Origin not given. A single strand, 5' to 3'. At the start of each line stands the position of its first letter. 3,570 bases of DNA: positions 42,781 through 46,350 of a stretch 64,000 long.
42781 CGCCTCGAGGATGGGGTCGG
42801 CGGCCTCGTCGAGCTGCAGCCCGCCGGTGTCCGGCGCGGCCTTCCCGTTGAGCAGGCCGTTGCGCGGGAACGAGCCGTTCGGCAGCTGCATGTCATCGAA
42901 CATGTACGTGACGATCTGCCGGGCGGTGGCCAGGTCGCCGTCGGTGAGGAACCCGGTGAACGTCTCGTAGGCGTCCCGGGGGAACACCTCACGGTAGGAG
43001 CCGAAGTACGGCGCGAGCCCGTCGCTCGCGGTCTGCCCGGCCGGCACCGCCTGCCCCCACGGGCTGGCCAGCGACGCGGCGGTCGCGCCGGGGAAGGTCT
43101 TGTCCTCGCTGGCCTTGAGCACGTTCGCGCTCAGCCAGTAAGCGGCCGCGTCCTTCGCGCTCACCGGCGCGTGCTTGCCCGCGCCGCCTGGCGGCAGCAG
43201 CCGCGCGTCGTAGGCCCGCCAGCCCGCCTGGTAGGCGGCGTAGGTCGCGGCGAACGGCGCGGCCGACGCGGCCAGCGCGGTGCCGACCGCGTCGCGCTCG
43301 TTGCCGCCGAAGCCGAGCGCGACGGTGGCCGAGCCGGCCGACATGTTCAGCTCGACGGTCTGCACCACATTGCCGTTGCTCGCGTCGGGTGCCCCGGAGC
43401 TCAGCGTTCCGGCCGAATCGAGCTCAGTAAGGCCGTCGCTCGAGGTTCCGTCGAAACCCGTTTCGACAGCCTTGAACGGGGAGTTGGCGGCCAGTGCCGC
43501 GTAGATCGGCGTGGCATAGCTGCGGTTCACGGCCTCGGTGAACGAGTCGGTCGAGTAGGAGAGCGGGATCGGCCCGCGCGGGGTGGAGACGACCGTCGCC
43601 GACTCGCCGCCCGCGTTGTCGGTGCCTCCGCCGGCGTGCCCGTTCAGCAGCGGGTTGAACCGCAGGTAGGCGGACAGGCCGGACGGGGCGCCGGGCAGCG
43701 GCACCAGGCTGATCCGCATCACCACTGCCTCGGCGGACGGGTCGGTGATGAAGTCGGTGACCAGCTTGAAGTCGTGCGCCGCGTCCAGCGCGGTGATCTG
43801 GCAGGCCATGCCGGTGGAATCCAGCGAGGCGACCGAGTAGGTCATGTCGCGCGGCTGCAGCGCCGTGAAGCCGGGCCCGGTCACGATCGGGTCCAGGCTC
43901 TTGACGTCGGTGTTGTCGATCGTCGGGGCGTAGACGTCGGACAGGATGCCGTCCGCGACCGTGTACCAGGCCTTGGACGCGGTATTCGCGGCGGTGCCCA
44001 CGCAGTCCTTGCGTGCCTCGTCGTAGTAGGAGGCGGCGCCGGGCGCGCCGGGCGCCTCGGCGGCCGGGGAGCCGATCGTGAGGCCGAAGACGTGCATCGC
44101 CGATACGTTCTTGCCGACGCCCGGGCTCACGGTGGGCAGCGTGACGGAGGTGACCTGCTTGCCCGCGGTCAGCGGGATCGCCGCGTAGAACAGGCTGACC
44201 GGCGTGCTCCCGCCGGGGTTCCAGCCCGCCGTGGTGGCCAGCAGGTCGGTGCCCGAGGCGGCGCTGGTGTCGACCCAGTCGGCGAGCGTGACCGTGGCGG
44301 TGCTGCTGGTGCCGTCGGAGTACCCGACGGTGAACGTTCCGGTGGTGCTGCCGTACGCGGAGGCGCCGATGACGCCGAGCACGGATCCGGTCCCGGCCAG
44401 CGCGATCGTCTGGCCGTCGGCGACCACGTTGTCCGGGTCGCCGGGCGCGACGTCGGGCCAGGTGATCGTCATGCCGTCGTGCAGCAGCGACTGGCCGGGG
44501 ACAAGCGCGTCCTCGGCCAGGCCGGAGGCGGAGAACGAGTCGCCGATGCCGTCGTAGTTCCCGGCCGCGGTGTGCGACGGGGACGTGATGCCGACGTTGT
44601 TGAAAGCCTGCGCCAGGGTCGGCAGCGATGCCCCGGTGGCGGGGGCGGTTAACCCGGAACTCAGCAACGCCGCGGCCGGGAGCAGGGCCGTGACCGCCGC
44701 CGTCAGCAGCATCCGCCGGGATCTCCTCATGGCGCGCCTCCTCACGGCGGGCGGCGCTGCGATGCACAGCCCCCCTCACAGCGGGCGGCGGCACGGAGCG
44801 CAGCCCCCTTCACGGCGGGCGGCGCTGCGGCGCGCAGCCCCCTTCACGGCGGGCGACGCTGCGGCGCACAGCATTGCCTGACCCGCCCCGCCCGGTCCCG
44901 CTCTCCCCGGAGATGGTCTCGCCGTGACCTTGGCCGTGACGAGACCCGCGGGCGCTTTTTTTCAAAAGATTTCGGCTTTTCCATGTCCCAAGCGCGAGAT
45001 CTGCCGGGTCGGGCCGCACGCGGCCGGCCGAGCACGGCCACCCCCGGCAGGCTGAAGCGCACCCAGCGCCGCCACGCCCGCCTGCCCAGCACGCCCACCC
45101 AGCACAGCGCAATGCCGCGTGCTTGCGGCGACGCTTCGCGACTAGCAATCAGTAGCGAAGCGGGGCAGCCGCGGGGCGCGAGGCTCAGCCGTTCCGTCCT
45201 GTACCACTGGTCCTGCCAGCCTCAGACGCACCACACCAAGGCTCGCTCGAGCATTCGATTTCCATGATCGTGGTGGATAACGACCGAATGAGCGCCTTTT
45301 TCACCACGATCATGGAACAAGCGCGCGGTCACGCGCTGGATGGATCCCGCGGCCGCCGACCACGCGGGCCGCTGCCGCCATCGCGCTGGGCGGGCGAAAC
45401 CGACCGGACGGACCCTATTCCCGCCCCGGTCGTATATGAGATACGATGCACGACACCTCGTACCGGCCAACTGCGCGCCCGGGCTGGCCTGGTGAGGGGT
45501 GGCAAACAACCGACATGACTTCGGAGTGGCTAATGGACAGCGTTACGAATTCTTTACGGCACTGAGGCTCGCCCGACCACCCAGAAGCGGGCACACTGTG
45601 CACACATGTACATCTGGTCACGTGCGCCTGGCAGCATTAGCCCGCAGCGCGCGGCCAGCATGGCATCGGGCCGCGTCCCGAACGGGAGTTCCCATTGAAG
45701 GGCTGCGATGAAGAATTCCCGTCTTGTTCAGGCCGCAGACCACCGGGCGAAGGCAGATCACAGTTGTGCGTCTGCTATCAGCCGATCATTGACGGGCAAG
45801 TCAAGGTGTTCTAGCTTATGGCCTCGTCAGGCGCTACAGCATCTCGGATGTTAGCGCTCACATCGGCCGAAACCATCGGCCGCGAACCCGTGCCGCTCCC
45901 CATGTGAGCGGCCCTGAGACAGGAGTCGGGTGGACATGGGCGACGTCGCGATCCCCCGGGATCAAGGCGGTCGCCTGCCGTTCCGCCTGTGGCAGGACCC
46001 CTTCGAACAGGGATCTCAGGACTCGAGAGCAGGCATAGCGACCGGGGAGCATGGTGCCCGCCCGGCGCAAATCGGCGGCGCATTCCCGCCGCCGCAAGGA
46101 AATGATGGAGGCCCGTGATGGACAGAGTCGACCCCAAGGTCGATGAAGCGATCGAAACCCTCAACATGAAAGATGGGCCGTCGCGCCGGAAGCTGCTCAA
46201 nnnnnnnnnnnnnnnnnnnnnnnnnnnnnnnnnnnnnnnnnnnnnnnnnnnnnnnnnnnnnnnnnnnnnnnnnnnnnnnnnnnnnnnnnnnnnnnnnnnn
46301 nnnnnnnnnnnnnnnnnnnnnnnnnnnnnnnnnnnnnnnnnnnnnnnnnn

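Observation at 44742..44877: Four tandem 34 bp repeats form the leader of the 1344 aa GH15 gene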

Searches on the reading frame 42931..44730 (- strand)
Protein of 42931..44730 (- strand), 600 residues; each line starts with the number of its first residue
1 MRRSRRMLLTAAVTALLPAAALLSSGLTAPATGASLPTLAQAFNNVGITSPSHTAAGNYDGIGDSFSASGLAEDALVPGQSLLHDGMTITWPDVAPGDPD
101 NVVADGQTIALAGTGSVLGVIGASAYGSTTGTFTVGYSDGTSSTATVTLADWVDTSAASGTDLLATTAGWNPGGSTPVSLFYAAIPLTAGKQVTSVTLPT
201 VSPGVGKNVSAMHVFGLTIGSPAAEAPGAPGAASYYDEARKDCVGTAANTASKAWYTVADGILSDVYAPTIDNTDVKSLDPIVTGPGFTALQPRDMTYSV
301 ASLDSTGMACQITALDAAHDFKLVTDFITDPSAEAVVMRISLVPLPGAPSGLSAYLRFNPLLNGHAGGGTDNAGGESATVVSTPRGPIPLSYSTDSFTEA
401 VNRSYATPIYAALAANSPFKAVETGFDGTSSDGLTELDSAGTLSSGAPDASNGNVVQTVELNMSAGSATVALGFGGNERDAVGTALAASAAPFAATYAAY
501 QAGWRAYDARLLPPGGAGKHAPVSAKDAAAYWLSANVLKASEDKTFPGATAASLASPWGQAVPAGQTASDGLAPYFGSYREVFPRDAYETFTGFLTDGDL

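Call 23: find_related_loci(query=window:42931-44730:-, collection=genome_contigs, flank=2500)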
Query window:42931-44730:- (600 aa) in genome_contigs; peptide patterns used: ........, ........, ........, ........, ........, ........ (x = any residue, [..] = any of these).
76 stretches matched a pattern; 26 encode a relative of the query (tblastn E <= 1e-3); 26 distinct loci.
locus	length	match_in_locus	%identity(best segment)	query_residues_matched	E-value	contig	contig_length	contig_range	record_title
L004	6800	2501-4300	96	1-600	0e+0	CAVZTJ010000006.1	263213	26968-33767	MAG: uncultured Actinomycetota bacterium isolate MFD09603.bin.1.44 genome assembly, contig: contig_31788, whole genome s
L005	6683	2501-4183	85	41-600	0e+0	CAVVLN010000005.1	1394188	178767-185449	MAG: uncultured Actinomycetota bacterium isolate MFD03399.bin.1.21 genome assembly, contig: contig_7451, whole genome sh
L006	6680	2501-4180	90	41-600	0e+0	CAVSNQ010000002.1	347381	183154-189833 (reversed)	MAG: uncultured Actinomycetota bacterium isolate MFD03399.bin.1.157 genome assembly, contig: contig_15522, whole genome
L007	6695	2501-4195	88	36-600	0e+0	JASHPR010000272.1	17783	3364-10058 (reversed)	MAG: Streptosporangiaceae bacterium isolate JOPF054 JOPF_A10C_contig_98988, whole genome shotgun sequence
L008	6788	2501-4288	79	3-600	0e+0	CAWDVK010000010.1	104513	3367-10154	MAG: uncultured Actinomycetota bacterium isolate MFD05580.bin.1.88 genome assembly, contig: contig_31709, whole genome s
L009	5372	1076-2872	75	1-600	0e+0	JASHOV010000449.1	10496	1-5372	MAG: Streptosporangiaceae bacterium isolate JOPF032 JOPF_A042_contig_95928, whole genome shotgun sequence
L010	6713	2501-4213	78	22-600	0e+0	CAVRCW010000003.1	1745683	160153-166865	MAG: uncultured Actinomycetota bacterium isolate MFD03399.bin.1.15 genome assembly, contig: contig_21807, whole genome s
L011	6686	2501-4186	83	38-600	0e+0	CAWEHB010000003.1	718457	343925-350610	MAG: uncultured Actinomycetota bacterium isolate MFD03044.bin.2.59 genome assembly, contig: contig_2816, whole genome sh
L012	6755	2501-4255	78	30-600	0e+0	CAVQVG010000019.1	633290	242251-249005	MAG: uncultured Actinomycetes bacterium isolate MFD10064.bin.1.15 genome assembly, contig: contig_888, whole genome shot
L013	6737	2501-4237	74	9-600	0e+0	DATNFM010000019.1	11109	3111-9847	MAG TPA_asm: Streptosporangiaceae bacterium isolate SMAG_U11295 k141_3725351, whole genome shotgun sequence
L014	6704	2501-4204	75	38-600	0e+0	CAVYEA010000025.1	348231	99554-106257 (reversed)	MAG: uncultured Actinomycetes bacterium isolate MFD00991.bin.2.67 genome assembly, contig: contig_62990, whole genome sh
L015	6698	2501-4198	81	39-600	0e+0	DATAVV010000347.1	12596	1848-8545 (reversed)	MAG TPA_asm: Streptosporangiaceae bacterium isolate SMAG_U5608 k141_862332, whole genome shotgun sequence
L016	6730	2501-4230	74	38-600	0e+0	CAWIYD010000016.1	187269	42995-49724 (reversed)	MAG: uncultured Actinomycetes bacterium isolate MFD05705.bin.3.107 genome assembly, contig: contig_32958, whole genome s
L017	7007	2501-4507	71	3-600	0e+0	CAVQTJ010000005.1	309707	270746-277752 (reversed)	MAG: uncultured bacterium isolate MFD09222.bin.3.133 genome assembly, contig: contig_119866, whole genome shotgun sequen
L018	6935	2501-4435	72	27-600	0e+0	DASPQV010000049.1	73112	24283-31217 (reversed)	MAG TPA_asm: Candidatus Binatia bacterium isolate SMAG_U12208 k141_2864710, whole genome shotgun sequence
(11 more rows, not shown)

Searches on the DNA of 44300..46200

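Call 10: search_rna_families(source=window, start=44300, end=46000, threshold=evalue, max_evalue=1)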
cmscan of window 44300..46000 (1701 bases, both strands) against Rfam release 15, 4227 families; matches with E-value up to 1: 1.
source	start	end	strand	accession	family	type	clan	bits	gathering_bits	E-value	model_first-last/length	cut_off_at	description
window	44387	44444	+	RF03484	mir-K12-10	Gene; miRNA;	-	20.5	70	0.94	1-70/70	no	mir-K12-10 microRNA precursor family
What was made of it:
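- No Rfam family matches at E < 1 (call 10).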

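Call 48: search_rna_families(source=window, start=45330, end=46200, threshold=evalue, max_evalue=10)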
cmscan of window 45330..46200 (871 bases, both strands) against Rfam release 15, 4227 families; matches with E-value up to 10: 1.
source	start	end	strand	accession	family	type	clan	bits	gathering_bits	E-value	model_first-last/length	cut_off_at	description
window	45974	45996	+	RF03131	L25-Gammaproteobacteria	Cis-reg; leader;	-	15.3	34.1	4.1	1-26/26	no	L25-Gammaproteobacteria ribosomal protein leader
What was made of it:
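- Tried and rejected: Rfam scans of 44300-46000 and 45330-46200 at permissive E-values gave only chance-level hits (calls 10, 48).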
